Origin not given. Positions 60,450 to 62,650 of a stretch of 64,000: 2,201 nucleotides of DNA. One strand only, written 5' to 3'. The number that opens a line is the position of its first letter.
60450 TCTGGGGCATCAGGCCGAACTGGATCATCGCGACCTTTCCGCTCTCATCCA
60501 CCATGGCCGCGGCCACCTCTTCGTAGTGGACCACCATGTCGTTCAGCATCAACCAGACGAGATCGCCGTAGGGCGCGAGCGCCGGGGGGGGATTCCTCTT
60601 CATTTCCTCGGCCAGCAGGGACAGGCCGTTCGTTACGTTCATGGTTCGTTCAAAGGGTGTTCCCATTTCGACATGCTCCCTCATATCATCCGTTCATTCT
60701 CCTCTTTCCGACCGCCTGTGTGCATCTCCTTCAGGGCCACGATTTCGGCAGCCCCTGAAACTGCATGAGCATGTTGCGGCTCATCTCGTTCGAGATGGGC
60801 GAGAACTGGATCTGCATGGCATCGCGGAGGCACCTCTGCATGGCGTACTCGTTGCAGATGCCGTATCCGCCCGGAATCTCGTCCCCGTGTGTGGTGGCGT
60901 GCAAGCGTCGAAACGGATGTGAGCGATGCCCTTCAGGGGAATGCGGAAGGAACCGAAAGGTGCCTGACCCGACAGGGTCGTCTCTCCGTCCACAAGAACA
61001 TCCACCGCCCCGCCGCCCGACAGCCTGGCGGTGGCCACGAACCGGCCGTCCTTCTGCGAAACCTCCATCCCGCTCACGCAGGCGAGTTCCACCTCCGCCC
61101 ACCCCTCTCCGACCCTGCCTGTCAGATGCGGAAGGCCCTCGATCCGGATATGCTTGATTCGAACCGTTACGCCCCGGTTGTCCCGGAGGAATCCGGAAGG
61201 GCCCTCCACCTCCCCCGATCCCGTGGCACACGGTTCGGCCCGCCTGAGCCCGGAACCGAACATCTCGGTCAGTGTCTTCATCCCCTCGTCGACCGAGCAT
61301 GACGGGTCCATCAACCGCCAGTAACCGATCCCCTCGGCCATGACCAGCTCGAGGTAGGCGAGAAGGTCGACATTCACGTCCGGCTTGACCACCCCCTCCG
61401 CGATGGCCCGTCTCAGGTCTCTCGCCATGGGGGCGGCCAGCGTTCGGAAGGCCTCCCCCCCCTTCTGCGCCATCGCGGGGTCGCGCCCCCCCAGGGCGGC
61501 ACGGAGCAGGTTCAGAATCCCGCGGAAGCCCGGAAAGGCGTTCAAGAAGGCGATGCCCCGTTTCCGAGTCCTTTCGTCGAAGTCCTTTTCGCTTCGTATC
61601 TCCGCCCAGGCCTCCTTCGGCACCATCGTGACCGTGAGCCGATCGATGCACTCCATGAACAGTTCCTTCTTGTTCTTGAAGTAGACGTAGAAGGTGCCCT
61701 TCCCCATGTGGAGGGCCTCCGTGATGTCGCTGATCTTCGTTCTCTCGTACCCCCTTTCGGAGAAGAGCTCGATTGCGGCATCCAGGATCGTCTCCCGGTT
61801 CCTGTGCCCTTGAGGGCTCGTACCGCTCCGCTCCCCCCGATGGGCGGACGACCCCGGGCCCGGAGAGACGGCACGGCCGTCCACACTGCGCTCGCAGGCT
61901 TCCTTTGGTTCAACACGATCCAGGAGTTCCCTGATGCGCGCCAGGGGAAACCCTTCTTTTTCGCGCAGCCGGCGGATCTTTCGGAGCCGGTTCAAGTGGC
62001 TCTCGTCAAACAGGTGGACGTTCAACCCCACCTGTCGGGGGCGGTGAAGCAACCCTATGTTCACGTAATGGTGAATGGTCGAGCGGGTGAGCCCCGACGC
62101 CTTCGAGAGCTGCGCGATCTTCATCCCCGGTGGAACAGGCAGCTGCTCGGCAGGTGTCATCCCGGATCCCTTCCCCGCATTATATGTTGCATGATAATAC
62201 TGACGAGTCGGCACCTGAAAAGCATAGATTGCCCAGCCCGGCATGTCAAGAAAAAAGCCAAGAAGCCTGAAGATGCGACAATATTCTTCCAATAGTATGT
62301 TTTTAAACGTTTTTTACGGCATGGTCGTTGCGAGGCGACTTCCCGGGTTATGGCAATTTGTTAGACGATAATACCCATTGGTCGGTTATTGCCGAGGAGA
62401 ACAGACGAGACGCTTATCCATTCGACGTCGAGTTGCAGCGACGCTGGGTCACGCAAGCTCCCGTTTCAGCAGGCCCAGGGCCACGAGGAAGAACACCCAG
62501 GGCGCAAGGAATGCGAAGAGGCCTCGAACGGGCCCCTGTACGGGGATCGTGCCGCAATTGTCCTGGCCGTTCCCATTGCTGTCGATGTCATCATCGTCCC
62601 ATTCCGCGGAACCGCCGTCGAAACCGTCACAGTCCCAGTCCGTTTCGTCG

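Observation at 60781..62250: Triple-fusion regulator: MerR-type HTH + complete TetR-family repressor + extra C-terminal domain, adjacent to the dehydratase genes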

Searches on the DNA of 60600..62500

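Call 77: search_rna_families(source=window, start=60600, end=62500, threshold=evalue, max_evalue=1)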
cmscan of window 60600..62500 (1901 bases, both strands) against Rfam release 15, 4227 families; matches with E-value up to 1: 1.
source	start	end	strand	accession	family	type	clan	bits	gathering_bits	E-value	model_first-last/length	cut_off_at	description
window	61854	61889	+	RF03086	chrB-b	Cis-reg;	-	18.9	36.5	0.46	1-49/49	no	chrB-b RNA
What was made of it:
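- The conserved element is also transcribed, so an RNA role is not strictly excluded, although Rfam finds nothing (call 77) and the dyad is too short for a stable hairpin.
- Tried and rejected: RNA element in the leader: no Rfam match of any weight (call 77).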
